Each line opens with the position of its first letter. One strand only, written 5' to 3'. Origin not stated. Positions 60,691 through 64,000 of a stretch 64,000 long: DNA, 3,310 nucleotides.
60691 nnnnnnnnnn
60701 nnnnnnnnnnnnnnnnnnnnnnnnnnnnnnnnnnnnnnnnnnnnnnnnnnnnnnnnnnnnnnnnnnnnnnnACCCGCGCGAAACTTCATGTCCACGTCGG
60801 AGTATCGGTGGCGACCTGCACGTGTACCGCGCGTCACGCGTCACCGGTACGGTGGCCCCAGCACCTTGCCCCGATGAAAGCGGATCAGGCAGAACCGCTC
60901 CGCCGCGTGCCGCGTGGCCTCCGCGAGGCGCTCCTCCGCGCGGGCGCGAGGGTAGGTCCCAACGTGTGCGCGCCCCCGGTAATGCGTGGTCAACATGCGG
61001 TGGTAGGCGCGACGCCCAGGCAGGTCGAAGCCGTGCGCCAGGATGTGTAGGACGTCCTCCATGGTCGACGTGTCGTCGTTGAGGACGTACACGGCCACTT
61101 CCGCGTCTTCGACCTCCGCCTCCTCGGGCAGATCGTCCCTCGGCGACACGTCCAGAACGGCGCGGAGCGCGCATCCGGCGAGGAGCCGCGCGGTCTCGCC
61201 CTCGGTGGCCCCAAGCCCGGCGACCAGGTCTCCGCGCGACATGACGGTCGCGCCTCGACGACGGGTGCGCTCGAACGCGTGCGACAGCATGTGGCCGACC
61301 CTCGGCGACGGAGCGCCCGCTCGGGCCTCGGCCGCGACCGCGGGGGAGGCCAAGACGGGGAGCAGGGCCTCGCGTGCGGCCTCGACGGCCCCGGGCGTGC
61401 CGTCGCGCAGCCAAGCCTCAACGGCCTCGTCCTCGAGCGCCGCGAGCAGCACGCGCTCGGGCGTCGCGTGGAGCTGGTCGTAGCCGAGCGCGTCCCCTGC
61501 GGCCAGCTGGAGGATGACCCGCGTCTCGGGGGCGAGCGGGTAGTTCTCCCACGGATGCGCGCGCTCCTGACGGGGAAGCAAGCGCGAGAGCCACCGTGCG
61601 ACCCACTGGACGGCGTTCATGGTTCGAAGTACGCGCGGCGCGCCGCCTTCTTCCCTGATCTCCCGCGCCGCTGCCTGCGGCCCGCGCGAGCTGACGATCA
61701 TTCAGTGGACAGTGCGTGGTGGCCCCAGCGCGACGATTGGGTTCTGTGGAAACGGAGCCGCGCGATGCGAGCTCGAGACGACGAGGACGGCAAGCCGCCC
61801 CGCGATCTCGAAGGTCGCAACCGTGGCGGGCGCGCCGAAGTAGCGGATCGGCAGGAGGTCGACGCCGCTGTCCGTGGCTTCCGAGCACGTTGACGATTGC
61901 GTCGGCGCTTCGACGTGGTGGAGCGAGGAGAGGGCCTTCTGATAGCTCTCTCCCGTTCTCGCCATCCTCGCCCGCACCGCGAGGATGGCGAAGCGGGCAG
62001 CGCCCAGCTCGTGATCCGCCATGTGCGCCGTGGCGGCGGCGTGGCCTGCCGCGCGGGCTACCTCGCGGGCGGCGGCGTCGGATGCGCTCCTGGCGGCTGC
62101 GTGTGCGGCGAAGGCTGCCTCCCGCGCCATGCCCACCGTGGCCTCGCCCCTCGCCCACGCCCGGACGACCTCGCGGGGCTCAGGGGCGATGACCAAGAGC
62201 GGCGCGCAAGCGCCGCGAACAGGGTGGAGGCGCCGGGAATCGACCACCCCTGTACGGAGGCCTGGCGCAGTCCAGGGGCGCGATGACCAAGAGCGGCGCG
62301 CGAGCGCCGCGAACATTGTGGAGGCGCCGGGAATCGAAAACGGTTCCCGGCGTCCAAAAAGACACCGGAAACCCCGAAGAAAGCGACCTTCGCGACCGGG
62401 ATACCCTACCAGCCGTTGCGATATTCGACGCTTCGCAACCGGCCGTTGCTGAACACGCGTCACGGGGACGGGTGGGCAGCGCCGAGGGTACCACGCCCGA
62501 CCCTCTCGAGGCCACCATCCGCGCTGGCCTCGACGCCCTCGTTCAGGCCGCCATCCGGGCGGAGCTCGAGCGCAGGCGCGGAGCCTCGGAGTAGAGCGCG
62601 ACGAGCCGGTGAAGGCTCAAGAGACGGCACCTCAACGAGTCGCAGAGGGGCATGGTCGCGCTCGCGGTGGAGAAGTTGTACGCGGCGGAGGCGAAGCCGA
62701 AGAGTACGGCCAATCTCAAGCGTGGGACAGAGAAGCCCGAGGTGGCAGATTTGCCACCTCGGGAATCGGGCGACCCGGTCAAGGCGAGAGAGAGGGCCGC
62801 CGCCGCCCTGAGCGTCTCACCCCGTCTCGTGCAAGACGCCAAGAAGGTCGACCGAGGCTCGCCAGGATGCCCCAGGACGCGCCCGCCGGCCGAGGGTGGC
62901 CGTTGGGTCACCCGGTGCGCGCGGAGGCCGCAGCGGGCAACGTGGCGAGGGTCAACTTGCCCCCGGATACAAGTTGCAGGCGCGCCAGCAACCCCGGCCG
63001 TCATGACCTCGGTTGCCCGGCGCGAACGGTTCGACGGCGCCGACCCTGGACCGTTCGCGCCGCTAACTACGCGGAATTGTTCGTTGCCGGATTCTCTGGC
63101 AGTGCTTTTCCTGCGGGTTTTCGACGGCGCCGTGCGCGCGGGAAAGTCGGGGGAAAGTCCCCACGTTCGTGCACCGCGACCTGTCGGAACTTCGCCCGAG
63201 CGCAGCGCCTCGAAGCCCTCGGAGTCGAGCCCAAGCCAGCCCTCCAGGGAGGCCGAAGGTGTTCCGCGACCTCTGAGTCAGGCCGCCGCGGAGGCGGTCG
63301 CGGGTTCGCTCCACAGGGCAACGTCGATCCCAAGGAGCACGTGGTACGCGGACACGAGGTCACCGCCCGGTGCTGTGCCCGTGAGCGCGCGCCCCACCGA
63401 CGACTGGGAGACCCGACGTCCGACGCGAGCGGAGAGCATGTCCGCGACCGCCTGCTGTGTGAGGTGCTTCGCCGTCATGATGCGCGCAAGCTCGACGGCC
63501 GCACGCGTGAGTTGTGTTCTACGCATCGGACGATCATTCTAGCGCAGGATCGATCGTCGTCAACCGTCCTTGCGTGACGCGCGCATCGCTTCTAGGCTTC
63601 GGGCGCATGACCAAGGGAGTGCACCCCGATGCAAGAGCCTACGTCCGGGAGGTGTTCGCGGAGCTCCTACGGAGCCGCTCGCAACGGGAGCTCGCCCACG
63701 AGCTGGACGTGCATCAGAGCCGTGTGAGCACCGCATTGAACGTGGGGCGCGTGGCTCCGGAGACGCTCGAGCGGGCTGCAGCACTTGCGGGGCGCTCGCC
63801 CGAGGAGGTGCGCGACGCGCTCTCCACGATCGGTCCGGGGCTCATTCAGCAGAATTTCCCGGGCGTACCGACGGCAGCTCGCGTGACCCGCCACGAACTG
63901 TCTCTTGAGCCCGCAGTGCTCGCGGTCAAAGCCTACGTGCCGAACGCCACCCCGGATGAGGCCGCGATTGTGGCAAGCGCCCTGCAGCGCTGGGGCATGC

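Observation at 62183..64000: Edge of a degraded integrative or prophage-like element: tandem 93-bp hairpin repeats, ParB-like pseudogene and divergent cI/cro-like switch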

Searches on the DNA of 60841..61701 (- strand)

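Call 34: search_rna_families(source=L010, threshold=gathering)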
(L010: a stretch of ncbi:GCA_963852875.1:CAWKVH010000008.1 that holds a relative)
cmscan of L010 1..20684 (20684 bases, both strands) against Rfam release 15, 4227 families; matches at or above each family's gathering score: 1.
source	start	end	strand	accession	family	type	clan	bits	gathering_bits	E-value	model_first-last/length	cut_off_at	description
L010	16328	16685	-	RF00023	tmRNA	Gene;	CL00001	170.3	47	4.5e-68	1-374/374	no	transfer-messenger RNA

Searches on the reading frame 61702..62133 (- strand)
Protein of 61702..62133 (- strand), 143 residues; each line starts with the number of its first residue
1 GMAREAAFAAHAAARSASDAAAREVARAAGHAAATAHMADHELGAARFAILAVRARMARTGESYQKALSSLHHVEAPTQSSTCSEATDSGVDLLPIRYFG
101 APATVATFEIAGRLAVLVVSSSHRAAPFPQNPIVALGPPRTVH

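Call 16: search_protein_families(library=pfam, proteins=[window:61702-62133:-], max_evalue=0.1)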
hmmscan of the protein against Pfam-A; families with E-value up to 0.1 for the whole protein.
window:61702-62133:- (143 aa): 1 family
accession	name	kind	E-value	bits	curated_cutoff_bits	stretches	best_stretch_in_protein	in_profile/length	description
PF21805.3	Imm5_like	-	1.8e-13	50.9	25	1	3-65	56-116/129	Imm-5 like putative immunity protein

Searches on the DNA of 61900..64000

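Call 8: search_rna_families(source=window, start=61900, end=64000, threshold=evalue, max_evalue=10, show_alignments=5)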
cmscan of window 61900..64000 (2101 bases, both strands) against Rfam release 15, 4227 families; matches with E-value up to 10: 10.
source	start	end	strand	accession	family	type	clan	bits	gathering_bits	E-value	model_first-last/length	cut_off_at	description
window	62521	62579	+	RF03207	mir-3960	Gene; miRNA;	-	23.3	73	2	1-73/73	no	mir-3960 microRNA precursor family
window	62731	62856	-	RF02868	ncS037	Gene; sRNA;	-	21.7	112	0.9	1-152/152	no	Burkholderia sRNA 37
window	62134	62189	-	RF02136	HTT-AS1_3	Gene; lncRNA;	-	20.7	70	0.41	1-60/60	no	HTT antisense RNA 1 conserved region 3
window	62271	62371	-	RF01773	rpsL_pseudo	Cis-reg; leader;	-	18.7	70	0.73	1-128/128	no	Pseudomonas rpsL leader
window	62977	63068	-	RF02226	sX7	Gene; sRNA;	-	18.7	55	1.3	1-95/95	no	Xanthomonas sRNA sX7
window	62243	62318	+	RF00302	SNORA65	Gene; snRNA; snoRNA; HACA-box;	CL00042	17.9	70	3.5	1-127/127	no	Small nucleolar RNA SNORA65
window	62038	62060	+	RF01356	CRISPR-DR28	Gene; CRISPR;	-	17.9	35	7.5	1-24/24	no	CRISPR RNA direct repeat element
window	63131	63206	+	RF00729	mir-278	Gene; miRNA;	-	16.2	55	2.3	1-75/75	no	mir-278 microRNA precursor family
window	63816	63840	-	RF00030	RNase_MRP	Gene; ribozyme;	CL00002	15.6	50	0.078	76-101/266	no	RNase MRP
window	62342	62373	-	RF01688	Actino-pnp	Cis-reg;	-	15.5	47.7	9.6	17-47/63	no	Actino-pnp RNA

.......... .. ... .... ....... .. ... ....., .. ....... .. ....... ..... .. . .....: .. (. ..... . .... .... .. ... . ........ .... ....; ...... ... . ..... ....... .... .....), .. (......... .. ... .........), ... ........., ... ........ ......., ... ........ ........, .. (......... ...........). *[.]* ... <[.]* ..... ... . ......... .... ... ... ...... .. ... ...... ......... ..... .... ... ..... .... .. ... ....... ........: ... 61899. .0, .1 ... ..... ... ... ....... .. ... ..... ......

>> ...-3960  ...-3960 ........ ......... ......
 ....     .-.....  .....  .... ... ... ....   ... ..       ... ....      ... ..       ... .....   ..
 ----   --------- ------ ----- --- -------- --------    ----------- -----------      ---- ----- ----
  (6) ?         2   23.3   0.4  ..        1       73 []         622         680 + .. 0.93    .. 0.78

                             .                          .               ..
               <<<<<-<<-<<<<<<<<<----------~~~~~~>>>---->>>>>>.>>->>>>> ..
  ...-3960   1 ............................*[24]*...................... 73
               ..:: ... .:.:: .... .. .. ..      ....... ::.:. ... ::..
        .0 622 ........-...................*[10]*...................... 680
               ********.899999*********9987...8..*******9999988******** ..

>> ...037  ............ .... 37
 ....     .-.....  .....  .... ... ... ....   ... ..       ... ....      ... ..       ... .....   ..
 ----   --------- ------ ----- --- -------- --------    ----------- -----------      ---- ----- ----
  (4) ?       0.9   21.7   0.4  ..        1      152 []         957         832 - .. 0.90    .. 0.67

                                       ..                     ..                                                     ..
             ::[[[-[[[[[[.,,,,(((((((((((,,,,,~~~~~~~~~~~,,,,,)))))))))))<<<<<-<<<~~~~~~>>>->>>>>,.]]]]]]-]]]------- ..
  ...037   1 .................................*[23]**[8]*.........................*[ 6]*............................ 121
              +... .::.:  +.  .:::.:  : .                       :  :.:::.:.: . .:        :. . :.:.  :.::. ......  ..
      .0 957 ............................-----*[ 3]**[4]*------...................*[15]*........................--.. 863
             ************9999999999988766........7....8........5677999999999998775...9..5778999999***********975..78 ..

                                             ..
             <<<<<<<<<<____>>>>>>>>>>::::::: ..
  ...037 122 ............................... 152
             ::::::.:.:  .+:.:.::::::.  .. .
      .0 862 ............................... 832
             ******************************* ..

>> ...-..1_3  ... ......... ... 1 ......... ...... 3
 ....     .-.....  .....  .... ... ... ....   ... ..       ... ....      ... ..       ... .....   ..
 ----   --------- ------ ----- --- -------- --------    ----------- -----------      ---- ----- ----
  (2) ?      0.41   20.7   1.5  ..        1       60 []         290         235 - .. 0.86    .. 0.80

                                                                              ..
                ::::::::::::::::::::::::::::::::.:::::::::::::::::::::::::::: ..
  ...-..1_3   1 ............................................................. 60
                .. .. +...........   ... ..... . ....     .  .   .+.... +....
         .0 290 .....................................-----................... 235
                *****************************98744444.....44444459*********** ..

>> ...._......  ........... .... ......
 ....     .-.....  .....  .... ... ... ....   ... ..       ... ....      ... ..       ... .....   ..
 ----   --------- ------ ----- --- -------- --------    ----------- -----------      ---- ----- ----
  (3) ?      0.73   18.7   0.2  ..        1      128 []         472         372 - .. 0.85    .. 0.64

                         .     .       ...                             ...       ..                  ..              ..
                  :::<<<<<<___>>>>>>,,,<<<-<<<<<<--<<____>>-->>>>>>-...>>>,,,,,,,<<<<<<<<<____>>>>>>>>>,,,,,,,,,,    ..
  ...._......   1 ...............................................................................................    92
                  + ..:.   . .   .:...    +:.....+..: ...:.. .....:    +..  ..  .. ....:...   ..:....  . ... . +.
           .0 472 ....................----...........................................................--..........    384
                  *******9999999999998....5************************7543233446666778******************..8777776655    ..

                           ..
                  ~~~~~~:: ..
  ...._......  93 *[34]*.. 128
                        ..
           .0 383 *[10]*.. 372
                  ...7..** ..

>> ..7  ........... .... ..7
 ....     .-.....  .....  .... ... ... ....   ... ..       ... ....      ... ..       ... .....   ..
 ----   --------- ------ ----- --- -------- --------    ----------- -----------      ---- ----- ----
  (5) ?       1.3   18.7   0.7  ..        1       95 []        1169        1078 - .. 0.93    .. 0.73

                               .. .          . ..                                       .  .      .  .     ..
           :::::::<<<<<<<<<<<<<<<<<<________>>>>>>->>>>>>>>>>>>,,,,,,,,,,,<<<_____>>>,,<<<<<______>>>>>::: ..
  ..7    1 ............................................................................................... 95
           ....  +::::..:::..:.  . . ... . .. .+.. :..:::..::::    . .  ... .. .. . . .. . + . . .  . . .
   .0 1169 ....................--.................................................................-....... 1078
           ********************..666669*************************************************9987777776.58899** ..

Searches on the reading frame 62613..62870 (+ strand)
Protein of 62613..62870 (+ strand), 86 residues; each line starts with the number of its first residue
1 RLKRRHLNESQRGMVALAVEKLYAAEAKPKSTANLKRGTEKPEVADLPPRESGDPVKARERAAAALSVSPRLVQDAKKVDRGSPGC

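Call 16: search_protein_families(library=pfam, proteins=[window:62613-62870:+], max_evalue=0.1)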
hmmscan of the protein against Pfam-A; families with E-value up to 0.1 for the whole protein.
window:62613-62870:+ (86 aa): 0 families

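Call 21: search_protein_families(library=phrogs, proteins=[window:62613-62870:+], max_evalue=0.01)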
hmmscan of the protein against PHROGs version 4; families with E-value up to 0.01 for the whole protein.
window:62613-62870:+ (86 aa): 0 families

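Call 46: search_dna_similar(query=window:62613-62858:+, collection=plasmids, mode=protein, max_evalue=0.001, max_rows=15)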
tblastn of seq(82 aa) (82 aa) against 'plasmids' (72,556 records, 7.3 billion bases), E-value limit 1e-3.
No match.
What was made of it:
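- Tried and rejected: tblastn of the ParB fragment against plasmids gave no match (call 46).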

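Call 47: search_protein_families(library=ncbifam, proteins=[window:62613-62870:+], max_evalue=0.1)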
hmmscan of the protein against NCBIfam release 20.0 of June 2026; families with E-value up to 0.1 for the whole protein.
window:62613-62870:+ (86 aa): 0 families

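Call 57: search_protein_representatives(protein=window:62613-62870:+)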
Query: 86 residues. Proteins with E-value up to 0.001 (for the whole library): 376; up to 1e-10: 11; up to 1e-30: 1. The best 150 are listed.
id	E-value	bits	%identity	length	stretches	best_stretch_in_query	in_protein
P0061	5.2e-36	138.2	100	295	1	14-86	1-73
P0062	4.4e-15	71.7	66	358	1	2-80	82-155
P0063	1.1e-13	67.2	55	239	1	2-84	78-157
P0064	3.8e-13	65.5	59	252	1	2-82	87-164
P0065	9.5e-13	64.3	56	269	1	2-84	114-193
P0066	1.5e-11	60.5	51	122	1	2-84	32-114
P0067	4.7e-11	58.9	52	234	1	2-84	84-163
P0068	5.3e-11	58.7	49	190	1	2-84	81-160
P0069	5.7e-11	58.6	52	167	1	2-84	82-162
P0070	7.9e-11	58.2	65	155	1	2-82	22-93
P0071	9.8e-11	57.9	50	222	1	3-84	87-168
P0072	3.9e-10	56.0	48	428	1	2-84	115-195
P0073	4.1e-10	55.9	44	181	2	2-64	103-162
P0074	4.2e-10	55.9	60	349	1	2-79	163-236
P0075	7.7e-10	55.0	56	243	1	2-82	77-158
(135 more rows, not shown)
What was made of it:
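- Checked: It does have 376 homologs at E<=1e-3, and these align to it from about their residue 80 (call 57).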

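Call 58: search_protein_families(library=pfam, proteins=[P0062, P0063, P0064, P0065, P0067, P0068, P0069, P0071, P0072, P0075], max_evalue=0.001)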
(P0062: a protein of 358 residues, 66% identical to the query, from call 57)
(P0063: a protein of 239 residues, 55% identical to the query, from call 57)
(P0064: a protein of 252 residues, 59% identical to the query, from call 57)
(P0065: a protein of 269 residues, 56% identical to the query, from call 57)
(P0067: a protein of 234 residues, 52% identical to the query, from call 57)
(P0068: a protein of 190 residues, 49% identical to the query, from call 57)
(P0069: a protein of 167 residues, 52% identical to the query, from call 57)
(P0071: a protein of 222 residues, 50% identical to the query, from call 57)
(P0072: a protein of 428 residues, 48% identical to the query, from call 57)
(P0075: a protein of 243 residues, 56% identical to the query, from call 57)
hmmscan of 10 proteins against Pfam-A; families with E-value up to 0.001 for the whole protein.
P0062 (358 aa): 5 families
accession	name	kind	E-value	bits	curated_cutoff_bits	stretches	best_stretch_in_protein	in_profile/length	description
PF13384.12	HTH_23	-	1.3e-06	28.5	24.6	0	258-285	12-39/50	Homeodomain-like domain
PF13518.12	HTH_28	-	1.6e-06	28.6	25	0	254-284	4-33/52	Helix-turn-helix domain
PF13551.12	HTH_29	-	0.0002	21.8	28.1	0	259-284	7-33/64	Winged helix-turn helix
PF02195.25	ParB_N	-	0.00032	21.1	26.3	0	13-62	22-71/95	ParB N-terminal domain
PF01527.26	HTH_Tnp_1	-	0.0008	20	24.1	0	254-287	14-47/75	Transposase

P0063 (239 aa): 0 families

P0064 (252 aa): 0 families

P0065 (269 aa): 0 families

P0067 (234 aa): 0 families

P0068 (190 aa): 0 families

P0069 (167 aa): 0 families

P0071 (222 aa): 0 families

P0072 (428 aa): 0 families

P0075 (243 aa): 0 families
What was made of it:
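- Tried and rejected: Pfam on its best homologs gave only one weak ParB_N hit (call 58).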

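Call 62: search_solved_structures(query=A2, max_evalue=1)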
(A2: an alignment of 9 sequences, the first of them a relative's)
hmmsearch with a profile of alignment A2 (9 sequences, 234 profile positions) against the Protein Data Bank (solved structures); distinct sequences matched with E-value up to 1: 11.
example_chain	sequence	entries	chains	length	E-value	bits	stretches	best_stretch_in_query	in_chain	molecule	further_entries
7ng0_A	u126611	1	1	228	2.9e-06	30.1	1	16-130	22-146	Nucleoid occlusion protein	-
7nfu_A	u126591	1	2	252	3.2e-06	30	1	16-114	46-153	Nucleoid occlusion protein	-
1vz0_A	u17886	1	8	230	2.9e-05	26.8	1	19-90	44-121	Chromosome-partitioning protein Spo0J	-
7o0n_A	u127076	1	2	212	4.5e-05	26.2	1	18-89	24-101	ParB family protein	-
7bnr_A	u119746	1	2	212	7.5e-05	25.5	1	18-89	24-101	ParB family protein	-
7bnk_A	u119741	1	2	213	7.7e-05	25.4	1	18-89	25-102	ParB family protein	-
6t1f_A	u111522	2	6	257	0.0012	21.5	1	18-93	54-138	Chromosome-partitioning protein ParB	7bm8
7ol9_A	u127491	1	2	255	0.0012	21.5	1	17-104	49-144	Nucleoid occlusion protein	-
4umk_A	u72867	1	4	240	0.0017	21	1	18-104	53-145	PROBABLE CHROMOSOME-PARTITIONING PROTEIN PARB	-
6ky4_A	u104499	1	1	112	0.045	16.4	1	19-77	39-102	Sulfiredoxin, chloroplastic/mitochondrial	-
6sdk_A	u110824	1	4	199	0.25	13.9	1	18-88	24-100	Stage 0 sporulation protein J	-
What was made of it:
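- Closest known: ParB/Noc/Spo0J family. Same: Their profile matches Noc/Spo0J/ParB structures (call 62).
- Tried and rejected: A profile against the PDB was needed (call 62).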
